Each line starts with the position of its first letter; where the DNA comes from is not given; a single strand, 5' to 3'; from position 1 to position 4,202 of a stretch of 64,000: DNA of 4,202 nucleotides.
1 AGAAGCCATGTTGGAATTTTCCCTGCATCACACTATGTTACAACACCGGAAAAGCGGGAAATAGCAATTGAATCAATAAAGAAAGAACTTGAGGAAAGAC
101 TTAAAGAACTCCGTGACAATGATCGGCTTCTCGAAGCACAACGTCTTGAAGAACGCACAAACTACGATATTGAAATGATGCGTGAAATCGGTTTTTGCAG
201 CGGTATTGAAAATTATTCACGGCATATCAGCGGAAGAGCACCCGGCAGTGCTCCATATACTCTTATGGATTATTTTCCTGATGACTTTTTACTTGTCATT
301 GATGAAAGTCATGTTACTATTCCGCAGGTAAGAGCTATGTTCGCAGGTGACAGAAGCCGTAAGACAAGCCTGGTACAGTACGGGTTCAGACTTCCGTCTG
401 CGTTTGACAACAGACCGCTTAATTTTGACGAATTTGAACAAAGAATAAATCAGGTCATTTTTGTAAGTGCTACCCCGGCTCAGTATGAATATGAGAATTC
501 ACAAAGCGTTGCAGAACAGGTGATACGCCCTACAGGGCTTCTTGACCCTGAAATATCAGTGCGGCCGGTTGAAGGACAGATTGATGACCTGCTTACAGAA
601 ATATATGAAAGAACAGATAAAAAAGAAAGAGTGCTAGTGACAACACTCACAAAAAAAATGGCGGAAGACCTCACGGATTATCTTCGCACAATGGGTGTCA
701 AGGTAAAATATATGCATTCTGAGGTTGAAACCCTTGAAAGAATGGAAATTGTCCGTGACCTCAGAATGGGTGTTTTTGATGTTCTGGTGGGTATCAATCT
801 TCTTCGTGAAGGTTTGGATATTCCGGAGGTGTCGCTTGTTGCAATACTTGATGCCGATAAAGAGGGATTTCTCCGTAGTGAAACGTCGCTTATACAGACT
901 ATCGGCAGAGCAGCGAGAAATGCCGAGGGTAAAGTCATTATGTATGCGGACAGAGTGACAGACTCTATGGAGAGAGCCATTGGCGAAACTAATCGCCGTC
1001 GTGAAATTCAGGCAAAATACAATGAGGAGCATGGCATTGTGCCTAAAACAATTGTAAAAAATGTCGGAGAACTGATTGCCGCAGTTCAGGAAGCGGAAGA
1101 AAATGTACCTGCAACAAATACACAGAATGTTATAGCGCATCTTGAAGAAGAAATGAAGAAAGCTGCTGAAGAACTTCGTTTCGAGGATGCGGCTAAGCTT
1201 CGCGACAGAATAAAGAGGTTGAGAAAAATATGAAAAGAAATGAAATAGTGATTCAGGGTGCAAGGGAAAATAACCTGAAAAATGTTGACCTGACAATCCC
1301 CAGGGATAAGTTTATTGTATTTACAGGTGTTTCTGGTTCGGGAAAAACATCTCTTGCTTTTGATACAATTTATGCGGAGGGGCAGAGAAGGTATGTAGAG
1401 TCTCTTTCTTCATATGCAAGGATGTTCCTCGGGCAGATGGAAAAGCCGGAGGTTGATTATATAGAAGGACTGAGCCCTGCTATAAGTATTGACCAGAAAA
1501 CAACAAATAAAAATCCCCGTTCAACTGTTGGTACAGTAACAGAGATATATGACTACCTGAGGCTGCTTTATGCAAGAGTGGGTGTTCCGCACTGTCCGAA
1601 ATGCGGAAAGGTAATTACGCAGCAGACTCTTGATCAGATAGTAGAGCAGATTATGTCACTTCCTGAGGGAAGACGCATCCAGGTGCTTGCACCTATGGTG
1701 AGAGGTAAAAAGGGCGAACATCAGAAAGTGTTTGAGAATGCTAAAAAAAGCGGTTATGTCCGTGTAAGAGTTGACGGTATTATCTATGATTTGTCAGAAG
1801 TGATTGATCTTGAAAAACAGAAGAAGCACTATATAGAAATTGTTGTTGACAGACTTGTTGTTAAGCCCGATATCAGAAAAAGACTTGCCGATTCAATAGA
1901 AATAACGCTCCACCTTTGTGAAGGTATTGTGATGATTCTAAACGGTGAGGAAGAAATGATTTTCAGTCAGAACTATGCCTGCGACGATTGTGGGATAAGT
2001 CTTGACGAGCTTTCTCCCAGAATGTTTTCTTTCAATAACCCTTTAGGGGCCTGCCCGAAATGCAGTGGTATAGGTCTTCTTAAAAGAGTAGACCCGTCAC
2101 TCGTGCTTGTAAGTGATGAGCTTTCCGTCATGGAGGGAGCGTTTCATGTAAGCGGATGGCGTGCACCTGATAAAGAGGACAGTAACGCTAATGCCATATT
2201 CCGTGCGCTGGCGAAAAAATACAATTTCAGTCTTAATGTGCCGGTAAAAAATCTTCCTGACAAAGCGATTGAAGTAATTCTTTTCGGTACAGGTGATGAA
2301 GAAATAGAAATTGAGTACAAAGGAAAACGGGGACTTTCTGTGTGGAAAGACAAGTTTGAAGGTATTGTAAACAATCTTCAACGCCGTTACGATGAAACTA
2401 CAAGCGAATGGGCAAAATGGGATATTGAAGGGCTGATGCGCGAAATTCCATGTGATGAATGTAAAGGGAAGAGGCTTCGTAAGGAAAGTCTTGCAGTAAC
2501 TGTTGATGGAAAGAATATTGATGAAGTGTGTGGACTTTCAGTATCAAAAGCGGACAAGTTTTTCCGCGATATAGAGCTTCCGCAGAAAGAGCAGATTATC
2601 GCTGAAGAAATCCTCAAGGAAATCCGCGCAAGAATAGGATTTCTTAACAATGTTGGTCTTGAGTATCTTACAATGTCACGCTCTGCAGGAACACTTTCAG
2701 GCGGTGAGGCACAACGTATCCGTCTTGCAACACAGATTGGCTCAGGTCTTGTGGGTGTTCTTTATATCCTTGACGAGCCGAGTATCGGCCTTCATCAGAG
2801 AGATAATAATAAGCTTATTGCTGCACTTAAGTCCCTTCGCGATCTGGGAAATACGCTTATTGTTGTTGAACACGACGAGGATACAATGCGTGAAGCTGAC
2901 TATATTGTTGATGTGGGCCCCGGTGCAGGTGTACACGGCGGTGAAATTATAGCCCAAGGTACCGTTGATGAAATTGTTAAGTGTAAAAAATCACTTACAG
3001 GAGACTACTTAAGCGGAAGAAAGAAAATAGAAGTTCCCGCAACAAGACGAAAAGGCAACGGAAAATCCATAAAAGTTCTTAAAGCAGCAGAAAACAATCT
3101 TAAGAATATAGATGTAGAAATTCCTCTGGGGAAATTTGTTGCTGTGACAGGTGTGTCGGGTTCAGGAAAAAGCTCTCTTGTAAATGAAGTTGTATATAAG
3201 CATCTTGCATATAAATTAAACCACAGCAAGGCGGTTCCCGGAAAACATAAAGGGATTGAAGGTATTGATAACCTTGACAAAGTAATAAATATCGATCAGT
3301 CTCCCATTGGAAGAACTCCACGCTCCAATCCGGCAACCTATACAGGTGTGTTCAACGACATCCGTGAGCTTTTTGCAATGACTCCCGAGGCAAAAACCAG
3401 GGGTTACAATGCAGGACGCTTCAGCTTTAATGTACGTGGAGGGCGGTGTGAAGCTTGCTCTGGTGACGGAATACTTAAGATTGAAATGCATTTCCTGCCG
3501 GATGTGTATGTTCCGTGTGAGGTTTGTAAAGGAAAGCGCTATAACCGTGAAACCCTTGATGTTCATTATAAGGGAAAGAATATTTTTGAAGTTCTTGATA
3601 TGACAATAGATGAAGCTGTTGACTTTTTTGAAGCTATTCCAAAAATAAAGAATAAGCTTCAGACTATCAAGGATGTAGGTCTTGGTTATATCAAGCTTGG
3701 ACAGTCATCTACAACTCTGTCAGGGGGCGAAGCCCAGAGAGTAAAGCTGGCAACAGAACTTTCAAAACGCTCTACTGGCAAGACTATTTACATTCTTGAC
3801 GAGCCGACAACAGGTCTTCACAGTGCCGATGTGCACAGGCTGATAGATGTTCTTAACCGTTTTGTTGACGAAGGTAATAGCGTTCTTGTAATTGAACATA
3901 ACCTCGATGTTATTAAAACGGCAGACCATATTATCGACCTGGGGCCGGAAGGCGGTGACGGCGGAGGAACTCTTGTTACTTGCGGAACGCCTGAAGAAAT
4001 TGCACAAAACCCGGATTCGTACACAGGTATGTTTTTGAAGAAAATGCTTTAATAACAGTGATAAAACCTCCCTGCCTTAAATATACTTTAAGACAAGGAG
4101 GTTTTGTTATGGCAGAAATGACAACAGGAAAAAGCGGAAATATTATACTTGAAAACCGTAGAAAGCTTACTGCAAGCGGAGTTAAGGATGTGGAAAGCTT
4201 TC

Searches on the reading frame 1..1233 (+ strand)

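Call 26: search_protein_families(library=pfam, proteins=[window:1-1233:+], max_evalue=0.00001)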
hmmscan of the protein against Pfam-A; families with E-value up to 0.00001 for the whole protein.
window:1-1233:+ (410 aa): 3 families
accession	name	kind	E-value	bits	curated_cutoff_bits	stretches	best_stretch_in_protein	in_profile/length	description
PF12344.14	UvrB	-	3.8e-24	84.7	27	1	314-355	1-42/43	Ultra-violet resistance protein B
PF00271.37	Helicase_C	-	2.7e-21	76.3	23.5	1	196-307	5-109/110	Helicase conserved C-terminal domain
PF02151.25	UVR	-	2.9e-11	43.2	21.5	1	376-409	2-35/36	UvrB/uvrC motif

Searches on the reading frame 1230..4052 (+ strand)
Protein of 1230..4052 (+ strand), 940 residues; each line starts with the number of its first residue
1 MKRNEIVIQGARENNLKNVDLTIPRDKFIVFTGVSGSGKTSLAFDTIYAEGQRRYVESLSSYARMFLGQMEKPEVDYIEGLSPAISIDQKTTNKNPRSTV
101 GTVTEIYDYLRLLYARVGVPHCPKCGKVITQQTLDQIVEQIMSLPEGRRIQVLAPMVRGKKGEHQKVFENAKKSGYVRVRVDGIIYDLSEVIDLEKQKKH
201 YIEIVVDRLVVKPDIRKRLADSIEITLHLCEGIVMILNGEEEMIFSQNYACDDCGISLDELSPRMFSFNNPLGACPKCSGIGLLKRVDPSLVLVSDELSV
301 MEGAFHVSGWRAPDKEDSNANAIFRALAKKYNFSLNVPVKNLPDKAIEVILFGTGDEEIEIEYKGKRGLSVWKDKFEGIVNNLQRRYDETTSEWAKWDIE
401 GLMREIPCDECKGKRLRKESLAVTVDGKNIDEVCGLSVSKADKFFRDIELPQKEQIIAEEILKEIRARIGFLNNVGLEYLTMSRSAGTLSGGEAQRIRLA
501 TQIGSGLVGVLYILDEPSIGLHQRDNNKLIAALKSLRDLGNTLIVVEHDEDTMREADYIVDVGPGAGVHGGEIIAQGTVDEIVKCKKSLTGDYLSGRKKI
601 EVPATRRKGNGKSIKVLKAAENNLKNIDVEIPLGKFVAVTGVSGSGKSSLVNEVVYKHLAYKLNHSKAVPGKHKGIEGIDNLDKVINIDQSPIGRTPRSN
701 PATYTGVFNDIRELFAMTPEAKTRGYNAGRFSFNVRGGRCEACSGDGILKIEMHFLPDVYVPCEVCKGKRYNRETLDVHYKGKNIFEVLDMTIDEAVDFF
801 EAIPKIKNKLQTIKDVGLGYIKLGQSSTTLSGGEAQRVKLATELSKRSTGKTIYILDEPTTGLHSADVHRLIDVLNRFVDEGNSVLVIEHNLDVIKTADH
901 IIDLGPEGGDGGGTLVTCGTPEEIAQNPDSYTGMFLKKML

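Call 26: search_protein_families(library=pfam, proteins=[window:1230-4052:+], max_evalue=0.00001)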
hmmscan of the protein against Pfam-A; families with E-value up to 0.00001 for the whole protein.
window:1230-4052:+ (940 aa): 7 families
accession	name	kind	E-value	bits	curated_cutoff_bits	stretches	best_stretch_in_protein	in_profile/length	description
PF17760.6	UvrA_inter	-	2.8e-41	140.2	23.3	1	132-237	1-106/109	UvrA interaction domain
PF17755.6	UvrA_DNA-bind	-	1.7e-29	102.7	23.2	1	288-400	1-109/110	UvrA DNA-binding domain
PF00005.33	ABC_tran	-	2.7e-21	77.1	25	0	805-861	84-137/137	ABC transporter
PF02463.25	SMC_N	-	2e-12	47.4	40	0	822-903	129-210/220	RecF/RecN/SMC N terminal domain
PF20703.3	nSTAND1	-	7.8e-07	29.5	27.1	0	635-660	34-59/379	Novel STAND NTPase 1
PF13191.12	AAA_16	-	7e-06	27.1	32.6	0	634-655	24-45/167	AAA ATPase domain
PF03193.22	RsgA_GTPase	-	7e-06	26.4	30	0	608-661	80-134/174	RsgA GTPase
